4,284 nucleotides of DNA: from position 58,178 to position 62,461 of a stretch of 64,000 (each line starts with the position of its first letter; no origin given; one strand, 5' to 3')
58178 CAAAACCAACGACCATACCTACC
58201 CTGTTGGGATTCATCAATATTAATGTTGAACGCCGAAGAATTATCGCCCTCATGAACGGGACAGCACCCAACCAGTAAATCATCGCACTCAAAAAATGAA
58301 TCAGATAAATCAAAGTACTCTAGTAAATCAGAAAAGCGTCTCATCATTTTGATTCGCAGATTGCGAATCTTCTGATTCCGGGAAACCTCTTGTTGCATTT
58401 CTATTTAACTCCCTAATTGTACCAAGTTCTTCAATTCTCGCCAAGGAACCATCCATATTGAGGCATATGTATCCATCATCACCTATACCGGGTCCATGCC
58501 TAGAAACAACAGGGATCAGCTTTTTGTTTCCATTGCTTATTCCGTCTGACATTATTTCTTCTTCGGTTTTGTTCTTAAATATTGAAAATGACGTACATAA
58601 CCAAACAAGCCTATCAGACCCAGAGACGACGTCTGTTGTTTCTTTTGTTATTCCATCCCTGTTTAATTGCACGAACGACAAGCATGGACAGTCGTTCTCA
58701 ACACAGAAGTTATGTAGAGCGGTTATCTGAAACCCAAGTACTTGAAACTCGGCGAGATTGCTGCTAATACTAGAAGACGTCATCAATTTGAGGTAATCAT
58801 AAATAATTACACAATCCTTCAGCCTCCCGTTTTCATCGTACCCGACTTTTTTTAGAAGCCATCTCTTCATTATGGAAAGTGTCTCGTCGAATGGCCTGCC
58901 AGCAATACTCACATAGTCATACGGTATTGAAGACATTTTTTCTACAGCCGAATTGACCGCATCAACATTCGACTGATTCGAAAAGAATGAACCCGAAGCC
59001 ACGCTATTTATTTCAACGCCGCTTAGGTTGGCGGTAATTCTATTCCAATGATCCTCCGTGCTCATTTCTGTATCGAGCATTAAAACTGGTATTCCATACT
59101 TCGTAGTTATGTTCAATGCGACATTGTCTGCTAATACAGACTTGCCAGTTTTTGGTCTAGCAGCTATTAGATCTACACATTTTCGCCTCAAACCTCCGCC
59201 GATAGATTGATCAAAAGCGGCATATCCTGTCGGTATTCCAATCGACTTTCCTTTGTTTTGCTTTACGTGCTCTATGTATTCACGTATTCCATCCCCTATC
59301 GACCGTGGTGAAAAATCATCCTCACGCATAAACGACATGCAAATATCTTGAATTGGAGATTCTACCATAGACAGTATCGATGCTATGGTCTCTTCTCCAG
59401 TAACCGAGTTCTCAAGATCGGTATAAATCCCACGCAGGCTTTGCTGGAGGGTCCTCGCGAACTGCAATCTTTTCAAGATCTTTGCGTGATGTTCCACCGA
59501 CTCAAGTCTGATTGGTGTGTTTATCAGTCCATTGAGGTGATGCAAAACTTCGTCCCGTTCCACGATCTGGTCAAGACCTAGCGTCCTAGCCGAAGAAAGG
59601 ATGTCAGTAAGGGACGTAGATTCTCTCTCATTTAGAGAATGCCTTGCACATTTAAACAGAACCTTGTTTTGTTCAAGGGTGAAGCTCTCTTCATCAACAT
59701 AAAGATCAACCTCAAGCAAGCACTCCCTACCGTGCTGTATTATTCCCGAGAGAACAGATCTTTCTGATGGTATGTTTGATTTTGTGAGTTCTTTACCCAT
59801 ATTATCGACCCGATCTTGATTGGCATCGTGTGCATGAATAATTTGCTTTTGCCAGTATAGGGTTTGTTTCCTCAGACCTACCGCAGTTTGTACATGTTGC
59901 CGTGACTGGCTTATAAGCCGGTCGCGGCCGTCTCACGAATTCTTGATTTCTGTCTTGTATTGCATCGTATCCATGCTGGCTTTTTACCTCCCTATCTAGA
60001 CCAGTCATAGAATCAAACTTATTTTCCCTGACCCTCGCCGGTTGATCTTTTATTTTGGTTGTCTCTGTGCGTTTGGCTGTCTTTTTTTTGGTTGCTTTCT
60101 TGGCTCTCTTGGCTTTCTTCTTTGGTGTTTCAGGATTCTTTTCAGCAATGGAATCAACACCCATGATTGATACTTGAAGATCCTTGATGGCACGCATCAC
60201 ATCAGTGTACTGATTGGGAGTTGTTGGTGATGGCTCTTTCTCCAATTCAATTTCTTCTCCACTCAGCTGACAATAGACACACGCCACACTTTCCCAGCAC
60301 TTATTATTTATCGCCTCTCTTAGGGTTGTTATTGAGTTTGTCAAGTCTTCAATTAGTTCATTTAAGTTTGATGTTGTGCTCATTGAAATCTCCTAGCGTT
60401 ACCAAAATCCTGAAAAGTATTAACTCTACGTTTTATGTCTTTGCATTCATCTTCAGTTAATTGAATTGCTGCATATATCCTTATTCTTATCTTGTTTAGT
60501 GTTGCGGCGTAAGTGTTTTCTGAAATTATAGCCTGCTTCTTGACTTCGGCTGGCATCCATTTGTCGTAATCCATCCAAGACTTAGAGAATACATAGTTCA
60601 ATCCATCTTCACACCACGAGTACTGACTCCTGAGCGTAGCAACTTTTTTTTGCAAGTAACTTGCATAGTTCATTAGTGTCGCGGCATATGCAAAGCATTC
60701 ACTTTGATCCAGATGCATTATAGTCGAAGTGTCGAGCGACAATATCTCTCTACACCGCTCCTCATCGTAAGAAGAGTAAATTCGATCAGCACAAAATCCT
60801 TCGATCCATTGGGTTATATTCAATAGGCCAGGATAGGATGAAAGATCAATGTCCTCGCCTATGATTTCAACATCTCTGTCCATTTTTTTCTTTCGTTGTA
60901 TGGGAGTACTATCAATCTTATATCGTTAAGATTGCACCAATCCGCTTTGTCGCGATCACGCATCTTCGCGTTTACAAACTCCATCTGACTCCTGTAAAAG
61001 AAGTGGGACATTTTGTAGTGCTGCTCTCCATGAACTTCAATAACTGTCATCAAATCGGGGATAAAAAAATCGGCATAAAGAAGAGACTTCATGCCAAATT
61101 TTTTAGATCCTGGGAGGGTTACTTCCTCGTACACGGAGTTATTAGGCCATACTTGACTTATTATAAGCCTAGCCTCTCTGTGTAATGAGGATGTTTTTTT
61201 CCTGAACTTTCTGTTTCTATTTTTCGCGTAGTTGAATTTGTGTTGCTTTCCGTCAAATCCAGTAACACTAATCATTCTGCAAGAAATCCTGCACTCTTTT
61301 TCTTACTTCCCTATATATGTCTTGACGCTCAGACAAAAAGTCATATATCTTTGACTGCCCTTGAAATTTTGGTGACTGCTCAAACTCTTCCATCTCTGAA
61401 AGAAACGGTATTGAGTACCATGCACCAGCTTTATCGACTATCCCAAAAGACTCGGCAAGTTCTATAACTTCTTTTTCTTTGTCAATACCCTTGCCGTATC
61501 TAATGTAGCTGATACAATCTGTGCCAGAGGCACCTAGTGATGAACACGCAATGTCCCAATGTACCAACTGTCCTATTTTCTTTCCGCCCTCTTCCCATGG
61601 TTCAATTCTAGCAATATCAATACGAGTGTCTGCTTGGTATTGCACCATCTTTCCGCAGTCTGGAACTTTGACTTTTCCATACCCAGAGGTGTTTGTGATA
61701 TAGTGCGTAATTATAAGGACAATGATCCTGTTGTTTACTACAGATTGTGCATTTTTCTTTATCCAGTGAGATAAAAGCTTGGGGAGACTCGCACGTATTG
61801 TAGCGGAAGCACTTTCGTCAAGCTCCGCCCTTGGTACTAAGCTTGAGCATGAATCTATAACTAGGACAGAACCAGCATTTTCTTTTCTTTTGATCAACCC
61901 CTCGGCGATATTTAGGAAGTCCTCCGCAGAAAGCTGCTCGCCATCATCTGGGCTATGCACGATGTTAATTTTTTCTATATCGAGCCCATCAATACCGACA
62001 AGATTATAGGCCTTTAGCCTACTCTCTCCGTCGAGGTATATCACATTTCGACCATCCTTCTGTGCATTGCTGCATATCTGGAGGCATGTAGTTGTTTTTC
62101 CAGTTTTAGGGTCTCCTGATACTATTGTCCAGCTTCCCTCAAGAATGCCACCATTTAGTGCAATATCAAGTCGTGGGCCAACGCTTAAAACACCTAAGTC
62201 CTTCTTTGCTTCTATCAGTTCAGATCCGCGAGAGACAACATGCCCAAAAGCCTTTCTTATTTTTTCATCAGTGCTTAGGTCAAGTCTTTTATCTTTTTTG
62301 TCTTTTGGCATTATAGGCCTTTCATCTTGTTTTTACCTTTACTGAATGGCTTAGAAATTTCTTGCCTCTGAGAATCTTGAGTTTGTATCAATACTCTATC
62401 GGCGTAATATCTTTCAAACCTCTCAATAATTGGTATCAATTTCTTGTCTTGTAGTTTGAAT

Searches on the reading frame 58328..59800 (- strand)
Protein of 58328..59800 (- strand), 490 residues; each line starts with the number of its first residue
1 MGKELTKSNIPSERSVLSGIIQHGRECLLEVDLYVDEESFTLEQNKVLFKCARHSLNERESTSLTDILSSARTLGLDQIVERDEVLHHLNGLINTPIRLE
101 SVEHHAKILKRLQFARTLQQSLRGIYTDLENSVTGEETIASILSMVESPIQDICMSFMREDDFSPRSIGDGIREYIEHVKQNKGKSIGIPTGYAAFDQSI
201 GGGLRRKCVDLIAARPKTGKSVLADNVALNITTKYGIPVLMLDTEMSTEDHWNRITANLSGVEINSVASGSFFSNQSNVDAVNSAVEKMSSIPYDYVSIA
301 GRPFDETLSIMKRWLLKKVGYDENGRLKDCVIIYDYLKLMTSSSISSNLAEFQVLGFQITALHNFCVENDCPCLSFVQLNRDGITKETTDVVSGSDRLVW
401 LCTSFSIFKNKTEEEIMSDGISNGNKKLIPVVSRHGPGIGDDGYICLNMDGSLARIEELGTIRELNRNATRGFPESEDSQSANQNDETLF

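Call 17: search_protein_families(library=phrogs, proteins=[window:58328-59800:-], max_evalue=0.001)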
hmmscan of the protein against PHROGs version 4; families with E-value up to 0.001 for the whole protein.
window:58328-59800:- (490 aa): 5 families
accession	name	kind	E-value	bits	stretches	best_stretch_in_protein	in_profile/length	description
phrog_19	-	DNA, RNA and nucleotide metabolism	4e-47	162.4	1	9-467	160-588/621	DnaB-like replicative helicase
phrog_243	-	DNA, RNA and nucleotide metabolism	1.5e-12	48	1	177-383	8-195/273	DnaB-like replicative helicase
phrog_239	-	DNA, RNA and nucleotide metabolism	1.2e-11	45.3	1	183-399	335-544/801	DNA primase/helicase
phrog_97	-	other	2.7e-08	34.5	1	185-290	46-158/506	UvsX-like recombinase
phrog_5482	-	unknown function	1.8e-05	24.7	1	204-270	49-116/341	-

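Call 41: search_protein_families(library=pfam, proteins=[window:58328-59800:-], max_evalue=0.01)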
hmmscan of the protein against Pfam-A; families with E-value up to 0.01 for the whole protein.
window:58328-59800:- (490 aa): 4 families
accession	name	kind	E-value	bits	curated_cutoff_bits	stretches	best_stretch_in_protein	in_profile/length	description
PF03796.21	DnaB_C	-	3.4e-20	72.9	27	1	188-383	1-182/255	DnaB-like helicase C terminal domain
PF00772.26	DnaB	-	1e-06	29.1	23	1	8-110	4-102/103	DnaB-like helicase N terminal domain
PF06745.19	ATPase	-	3.9e-05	23.6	26.6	1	189-254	1-66/231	KaiC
PF13481.12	AAA_25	-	0.00073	19.7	27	1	200-262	26-98/195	AAA domain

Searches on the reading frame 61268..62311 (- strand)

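Call 17: search_protein_families(library=phrogs, proteins=[window:61268-62311:-], max_evalue=0.001)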
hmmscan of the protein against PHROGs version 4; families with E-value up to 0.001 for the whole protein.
window:61268-62311:- (347 aa): 5 families
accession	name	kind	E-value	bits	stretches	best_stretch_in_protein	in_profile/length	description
phrog_97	-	other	1.5e-35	124.4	2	31-236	39-254/506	UvsX-like recombinase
phrog_8337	-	DNA, RNA and nucleotide metabolism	6e-14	53.1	1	46-233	55-239/273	DNA repair protein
phrog_19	-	DNA, RNA and nucleotide metabolism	9.2e-07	29.1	1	45-96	339-390/621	DnaB-like replicative helicase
phrog_6357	-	unknown function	0.00019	21.9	1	56-160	28-134/321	-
phrog_239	-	DNA, RNA and nucleotide metabolism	0.00034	20.7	1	43-98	343-398/801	DNA primase/helicase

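Call 41: search_protein_families(library=pfam, proteins=[window:61268-62311:-], max_evalue=0.01)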
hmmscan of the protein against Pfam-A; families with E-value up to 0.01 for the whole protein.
window:61268-62311:- (347 aa): 10 families
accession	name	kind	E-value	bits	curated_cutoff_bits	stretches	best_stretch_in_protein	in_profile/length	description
PF00154.27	RecA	-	3.2e-23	83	27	1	16-276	8-261/262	recA bacterial DNA recombination protein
PF06745.19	ATPase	-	1.1e-07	32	26.6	1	47-186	7-153/231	KaiC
PF21096.2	RecA_C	-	4.4e-07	30.4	27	1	281-343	2-55/57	RecA C-terminal domain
PF13481.12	AAA_25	-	3.3e-06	27.3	27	1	46-169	20-166/195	AAA domain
PF00004.35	AAA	-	8.6e-06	26.7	21.2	1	63-205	2-111/131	ATPase family associated with various cellular activities (AAA)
PF08423.17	Rad51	-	4.3e-05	23.4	22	1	47-231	14-207/244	Rad51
PF13479.12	AAA_24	-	0.00026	21.3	27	1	64-160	7-78/195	AAA domain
PF01656.29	CbiA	-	0.00035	21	25.4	1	62-173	2-54/125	CobQ/CobB/MinD/ParA nucleotide binding domain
PF20720.3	nSTAND3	-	0.004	17.3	27.2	0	62-99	20-57/155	Novel STAND NTPase 3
PF25199.1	nSTAND_NTPase5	-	0.0091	16.3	34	0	60-118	42-101/145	Novel STAND NTPase 5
